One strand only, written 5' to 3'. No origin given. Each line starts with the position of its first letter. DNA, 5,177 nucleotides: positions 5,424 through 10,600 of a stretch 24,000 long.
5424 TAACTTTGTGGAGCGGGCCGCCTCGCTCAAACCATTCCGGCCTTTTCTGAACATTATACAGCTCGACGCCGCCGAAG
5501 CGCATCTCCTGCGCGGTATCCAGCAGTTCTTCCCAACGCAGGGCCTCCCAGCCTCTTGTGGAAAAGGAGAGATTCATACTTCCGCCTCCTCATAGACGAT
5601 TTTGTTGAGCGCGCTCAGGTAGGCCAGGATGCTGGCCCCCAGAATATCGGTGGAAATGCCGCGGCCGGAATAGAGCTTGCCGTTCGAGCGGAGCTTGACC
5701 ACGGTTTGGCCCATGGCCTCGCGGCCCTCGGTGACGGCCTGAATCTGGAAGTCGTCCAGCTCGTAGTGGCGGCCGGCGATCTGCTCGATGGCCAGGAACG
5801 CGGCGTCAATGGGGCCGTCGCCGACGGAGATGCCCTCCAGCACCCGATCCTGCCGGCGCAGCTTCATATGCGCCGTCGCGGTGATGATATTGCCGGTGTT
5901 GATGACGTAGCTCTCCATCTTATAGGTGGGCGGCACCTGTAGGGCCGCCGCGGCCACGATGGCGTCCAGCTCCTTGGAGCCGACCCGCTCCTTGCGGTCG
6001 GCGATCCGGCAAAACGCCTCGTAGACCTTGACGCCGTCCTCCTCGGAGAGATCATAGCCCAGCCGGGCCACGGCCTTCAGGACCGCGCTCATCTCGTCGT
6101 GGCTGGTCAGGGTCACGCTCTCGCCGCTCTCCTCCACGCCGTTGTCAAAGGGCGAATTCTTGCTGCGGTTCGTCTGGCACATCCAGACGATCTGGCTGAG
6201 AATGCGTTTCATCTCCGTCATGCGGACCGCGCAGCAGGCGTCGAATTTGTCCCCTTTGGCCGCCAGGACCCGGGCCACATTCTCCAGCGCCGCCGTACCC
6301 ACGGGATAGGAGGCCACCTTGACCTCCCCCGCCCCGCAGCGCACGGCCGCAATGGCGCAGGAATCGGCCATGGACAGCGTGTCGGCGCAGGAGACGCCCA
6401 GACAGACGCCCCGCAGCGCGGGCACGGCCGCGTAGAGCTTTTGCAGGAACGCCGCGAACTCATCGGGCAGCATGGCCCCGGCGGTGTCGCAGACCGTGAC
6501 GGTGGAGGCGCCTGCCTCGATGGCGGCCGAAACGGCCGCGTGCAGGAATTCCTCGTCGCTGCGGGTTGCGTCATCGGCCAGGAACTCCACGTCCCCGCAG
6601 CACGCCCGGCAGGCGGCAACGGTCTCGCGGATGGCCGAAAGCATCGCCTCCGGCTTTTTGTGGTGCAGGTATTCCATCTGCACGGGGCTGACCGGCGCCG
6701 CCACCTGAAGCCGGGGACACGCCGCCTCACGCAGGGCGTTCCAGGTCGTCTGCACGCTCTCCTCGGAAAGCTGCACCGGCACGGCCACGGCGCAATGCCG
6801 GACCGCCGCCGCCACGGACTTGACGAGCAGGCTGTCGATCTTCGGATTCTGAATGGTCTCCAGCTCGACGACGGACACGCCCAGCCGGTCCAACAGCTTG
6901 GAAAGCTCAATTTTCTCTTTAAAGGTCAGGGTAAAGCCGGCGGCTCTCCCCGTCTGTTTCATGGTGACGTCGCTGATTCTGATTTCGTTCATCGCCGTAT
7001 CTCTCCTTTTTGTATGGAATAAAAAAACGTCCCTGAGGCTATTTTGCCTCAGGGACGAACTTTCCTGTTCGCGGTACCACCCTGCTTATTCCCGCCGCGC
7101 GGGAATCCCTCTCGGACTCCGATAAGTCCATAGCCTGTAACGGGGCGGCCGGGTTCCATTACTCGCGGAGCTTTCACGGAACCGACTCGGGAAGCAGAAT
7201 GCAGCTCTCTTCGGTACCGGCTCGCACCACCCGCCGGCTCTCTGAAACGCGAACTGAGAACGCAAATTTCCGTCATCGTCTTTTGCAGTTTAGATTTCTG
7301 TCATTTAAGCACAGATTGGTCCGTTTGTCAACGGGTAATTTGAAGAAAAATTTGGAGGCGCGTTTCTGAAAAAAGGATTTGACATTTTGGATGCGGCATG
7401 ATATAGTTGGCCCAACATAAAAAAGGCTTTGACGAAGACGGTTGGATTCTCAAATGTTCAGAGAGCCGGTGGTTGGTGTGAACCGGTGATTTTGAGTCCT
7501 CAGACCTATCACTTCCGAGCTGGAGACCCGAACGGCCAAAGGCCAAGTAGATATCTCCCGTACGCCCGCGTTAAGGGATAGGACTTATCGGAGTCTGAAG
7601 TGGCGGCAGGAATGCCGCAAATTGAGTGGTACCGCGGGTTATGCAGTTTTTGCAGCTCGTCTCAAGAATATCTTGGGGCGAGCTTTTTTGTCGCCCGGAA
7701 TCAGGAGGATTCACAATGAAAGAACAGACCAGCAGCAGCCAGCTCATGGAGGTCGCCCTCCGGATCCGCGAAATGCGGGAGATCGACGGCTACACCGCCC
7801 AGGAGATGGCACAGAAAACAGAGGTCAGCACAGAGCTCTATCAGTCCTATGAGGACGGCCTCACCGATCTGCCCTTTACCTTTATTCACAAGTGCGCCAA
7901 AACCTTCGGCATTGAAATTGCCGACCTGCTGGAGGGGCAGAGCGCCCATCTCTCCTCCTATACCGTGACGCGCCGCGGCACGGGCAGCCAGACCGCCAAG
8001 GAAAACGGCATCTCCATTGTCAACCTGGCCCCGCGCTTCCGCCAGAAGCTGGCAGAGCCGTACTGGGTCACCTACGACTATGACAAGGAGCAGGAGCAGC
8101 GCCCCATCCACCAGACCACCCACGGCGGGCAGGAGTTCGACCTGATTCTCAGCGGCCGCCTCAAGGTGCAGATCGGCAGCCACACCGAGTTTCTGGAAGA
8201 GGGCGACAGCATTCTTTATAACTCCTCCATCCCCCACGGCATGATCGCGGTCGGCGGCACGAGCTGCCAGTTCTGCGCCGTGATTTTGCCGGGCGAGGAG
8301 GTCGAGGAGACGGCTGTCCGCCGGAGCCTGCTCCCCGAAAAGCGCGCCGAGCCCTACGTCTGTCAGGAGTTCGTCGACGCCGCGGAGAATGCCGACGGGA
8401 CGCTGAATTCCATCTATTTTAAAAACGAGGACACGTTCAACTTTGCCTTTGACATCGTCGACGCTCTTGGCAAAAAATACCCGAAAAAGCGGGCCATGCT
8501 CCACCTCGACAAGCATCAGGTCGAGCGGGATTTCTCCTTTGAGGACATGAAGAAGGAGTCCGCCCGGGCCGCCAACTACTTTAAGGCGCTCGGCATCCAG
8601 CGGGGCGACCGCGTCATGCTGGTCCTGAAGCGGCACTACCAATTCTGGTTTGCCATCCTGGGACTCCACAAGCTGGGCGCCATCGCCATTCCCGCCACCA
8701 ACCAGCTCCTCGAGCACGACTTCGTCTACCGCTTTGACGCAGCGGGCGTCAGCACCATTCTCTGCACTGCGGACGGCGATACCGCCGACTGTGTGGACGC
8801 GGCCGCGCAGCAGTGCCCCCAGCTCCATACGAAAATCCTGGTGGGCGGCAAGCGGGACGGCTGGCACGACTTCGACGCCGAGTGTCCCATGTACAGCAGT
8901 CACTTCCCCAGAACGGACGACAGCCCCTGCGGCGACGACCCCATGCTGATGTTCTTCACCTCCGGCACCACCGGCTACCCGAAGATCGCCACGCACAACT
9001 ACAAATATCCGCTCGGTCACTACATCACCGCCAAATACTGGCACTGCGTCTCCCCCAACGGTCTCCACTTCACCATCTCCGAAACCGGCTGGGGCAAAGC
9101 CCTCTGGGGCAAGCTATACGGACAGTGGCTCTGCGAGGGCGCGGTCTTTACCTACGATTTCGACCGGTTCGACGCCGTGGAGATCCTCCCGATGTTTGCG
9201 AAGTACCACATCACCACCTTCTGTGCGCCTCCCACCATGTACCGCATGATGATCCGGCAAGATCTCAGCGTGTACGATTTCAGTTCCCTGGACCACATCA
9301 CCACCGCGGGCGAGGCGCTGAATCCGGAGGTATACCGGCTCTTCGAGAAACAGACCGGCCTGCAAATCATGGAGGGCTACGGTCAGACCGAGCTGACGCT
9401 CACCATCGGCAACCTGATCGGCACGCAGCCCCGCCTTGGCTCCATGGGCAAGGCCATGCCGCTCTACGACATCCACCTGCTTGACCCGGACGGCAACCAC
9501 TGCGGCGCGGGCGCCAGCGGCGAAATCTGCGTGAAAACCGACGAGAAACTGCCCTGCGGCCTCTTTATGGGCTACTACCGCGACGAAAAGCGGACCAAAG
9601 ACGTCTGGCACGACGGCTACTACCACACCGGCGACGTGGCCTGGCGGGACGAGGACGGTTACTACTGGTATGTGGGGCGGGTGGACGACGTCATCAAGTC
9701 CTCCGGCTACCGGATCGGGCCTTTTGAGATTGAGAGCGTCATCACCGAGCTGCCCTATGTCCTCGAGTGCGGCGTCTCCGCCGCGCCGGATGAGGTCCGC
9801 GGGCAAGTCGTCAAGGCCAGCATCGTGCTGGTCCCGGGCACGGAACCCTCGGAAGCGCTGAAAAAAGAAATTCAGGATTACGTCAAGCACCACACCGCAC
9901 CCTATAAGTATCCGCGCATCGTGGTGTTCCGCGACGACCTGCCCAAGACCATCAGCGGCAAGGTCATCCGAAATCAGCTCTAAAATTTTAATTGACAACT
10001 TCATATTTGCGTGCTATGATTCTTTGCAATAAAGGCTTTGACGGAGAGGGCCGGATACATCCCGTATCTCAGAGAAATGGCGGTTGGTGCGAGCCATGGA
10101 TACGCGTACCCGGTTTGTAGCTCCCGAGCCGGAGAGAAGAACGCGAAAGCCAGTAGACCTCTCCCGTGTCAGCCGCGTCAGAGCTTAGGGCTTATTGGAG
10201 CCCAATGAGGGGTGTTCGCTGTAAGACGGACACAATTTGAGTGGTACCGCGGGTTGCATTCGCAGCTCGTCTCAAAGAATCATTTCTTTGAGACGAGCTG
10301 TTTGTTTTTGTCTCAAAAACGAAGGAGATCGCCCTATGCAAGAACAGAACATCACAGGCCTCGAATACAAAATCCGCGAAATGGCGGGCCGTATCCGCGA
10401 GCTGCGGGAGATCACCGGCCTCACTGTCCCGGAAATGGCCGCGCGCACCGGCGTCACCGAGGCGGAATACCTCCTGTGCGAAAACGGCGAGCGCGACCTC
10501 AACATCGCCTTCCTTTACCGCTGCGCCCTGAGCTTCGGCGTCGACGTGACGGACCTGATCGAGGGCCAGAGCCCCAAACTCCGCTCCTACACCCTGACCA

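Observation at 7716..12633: A complete HTH-cupin regulator module fused in frame to an acyl-adenylate-forming enzyme, present twice (BirA-like logic?)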

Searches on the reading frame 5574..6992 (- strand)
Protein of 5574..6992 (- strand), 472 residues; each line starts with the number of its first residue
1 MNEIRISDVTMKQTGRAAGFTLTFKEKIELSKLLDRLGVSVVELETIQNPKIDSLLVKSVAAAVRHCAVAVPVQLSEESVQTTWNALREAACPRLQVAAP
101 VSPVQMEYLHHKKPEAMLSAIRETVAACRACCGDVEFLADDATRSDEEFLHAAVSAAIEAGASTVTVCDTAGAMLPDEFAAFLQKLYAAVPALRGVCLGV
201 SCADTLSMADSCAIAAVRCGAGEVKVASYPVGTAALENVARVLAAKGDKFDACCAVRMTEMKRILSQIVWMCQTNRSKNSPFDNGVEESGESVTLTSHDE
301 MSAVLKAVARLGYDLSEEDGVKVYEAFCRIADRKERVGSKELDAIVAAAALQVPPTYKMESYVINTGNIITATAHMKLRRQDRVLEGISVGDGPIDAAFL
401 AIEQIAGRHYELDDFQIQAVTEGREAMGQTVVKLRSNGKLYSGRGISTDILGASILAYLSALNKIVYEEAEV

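Call 10: search_protein_families(library=pfam, proteins=[window:5574-6992:-], max_evalue=0.001)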
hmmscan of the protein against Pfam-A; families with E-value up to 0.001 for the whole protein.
window:5574-6992:- (472 aa): 2 families
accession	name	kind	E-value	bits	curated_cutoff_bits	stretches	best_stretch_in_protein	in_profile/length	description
PF00682.25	HMGL-like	-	4.9e-32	111.8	29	1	4-247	2-243/260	HMGL-like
PF08502.15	LeuA_dimer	-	8.8e-31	107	24.9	1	338-465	3-130/131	LeuA allosteric (dimerisation) domain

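Call 16: search_protein_families(library=ncbifam, proteins=[window:5574-6992:-], max_evalue=0.00001)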
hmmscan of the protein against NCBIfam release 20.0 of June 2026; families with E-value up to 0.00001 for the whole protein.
window:5574-6992:- (472 aa): 16 families
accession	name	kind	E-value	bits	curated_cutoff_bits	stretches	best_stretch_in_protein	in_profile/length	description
NF002086.0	PRK00915.1-3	equivalog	3.1e-90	303.1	532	2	2-269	5-279/516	2-isopropylmalate synthase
TIGR00973.1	leuA_bact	equivalog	4.5e-82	276.1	598.7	2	4-276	2-278/494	2-isopropylmalate synthase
NF002088.0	PRK00915.1-5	equivalog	3.6e-77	260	697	2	1-264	1-268/514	2-isopropylmalate synthase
NF002087.0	PRK00915.1-4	equivalog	2.1e-71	241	729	2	2-268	5-278/516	2-isopropylmalate synthase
NF002084.0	PRK00915.1-1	equivalog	2.7e-64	217.6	748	2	2-274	3-279/523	2-isopropylmalate synthase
NF002085.0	PRK00915.1-2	subfamily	1.6e-51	175.6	517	2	2-264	12-267/504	2-isopropylmalate synthase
TIGR02090.1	LEU1_arch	subfamily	2.6e-30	105.8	484.75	1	4-244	1-237/363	isopropylmalate/citramalate/homocitrate synthases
NF041069.1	IPMS_Sufob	equivalog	1.3e-26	93.8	600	1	4-248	1-243/371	isopropylmalate synthase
TIGR02660.1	nifV_homocitr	equivalog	1.4e-22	80.5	462.9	1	4-265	2-256/365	homocitrate synthase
TIGR02146.1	LysS_fung_arch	equivalog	4e-19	69.1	413.55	1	8-233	3-221/344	homocitrate synthase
NF042434.1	IPMS_Lepto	equivalog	7.5e-19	67.9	500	1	3-235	5-241/374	2-isopropylmalate synthase LeuA2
TIGR00977.1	citramal_synth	equivalog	5.3e-14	51.4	450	1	4-231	2-234/526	citramalate synthase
NF042433.1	CitmalDyn_Leptosp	equivalog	1.5e-12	46.8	950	0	304-408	338-443/514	(R)-citramalate synthase CimA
NF002991.1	PRK03739.1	subfamily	9.2e-10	37.8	455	1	337-464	420-550/550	2-isopropylmalate synthase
NF006049.0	PRK08195.1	subfamily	1.1e-07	31.2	229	1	148-273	148-271/344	4-hyroxy-2-oxovalerate/4-hydroxy-2-oxopentanoic acid aldolase,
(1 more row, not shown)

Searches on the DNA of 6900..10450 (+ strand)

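Call 6: search_rna_families(source=window, start=6900, end=10450, threshold=evalue, max_evalue=1, show_alignments=3)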
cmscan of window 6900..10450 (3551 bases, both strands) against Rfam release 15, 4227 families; matches with E-value up to 1: 5.
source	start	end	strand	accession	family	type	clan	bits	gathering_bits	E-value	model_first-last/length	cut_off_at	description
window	7048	7285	-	RF00230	T-box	Cis-reg; leader;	-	98.9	93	8.1e-22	1-219/219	no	T-box leader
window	7420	7667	+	RF00230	T-box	Cis-reg; leader;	-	90.2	93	1.4e-19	1-219/219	no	T-box leader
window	10029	10277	+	RF00230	T-box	Cis-reg; leader;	-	76.6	93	4.4e-16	1-219/219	no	T-box leader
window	10263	10300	+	RF03781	mir-4524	Gene; miRNA;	-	23.3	68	0.11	24-61/84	no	mir-4524 microRNA precursor family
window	10263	10300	-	RF03781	mir-4524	Gene; miRNA;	-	22.1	68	0.24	24-61/84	no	mir-4524 microRNA precursor family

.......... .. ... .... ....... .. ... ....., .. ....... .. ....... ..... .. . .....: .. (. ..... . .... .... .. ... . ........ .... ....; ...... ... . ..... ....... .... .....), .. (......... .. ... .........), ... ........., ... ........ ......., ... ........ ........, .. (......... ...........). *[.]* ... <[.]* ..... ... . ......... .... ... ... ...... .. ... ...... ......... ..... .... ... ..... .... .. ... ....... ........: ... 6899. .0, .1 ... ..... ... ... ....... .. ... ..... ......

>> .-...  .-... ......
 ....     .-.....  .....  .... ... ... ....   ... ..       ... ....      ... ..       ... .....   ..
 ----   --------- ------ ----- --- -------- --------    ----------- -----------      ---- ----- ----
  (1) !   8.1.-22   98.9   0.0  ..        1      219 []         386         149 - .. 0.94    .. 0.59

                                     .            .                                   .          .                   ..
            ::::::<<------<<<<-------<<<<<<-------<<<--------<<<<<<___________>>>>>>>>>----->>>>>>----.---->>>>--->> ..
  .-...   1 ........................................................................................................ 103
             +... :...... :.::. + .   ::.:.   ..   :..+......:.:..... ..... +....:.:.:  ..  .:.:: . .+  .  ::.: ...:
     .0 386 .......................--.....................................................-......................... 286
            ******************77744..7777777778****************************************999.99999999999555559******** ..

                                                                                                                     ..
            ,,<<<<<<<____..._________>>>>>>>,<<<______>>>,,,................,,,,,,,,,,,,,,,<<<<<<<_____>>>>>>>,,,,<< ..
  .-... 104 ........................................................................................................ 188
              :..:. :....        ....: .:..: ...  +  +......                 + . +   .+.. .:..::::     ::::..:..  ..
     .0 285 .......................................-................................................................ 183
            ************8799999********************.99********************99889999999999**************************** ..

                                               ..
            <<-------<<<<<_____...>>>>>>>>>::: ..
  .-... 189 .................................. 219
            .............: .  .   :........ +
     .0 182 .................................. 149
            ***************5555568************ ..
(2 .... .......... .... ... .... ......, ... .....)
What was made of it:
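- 7420..7667 (+): T-box leader of gene A with an Ile specifier, AUC at 7508-7510. Rfam RF00230, 90.2 bits, E 1.4e-19, full length (call 6).
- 10029..10277 (+): T-box leader of gene B with a Val specifier, GUA at 10117-10119; terminator hairpin ~10266-10310. Rfam RF00230, 76.6 bits, E 4.4e-16 (call 6).
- On T-box riboswitch: Full-length RF00230 matches at 90.2 and 76.6 bits (gathering score 93), E 1e-19 and 4e-16 (call 6).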

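Call 52: search_rna_families(sources=[L081, L084, L087], threshold=evalue, max_evalue=0.001)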
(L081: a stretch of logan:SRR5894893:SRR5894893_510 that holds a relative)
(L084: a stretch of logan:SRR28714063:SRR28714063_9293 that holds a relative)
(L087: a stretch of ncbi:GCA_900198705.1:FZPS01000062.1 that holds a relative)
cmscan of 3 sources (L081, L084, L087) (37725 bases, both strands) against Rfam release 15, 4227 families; matches with E-value up to 0.001: 0.
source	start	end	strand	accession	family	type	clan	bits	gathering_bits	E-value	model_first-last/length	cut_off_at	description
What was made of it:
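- That is exactly the gene arrangement of the split pairs, and three of those pairs checked with Rfam have no T-box (call 52), so something else must regulate them.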
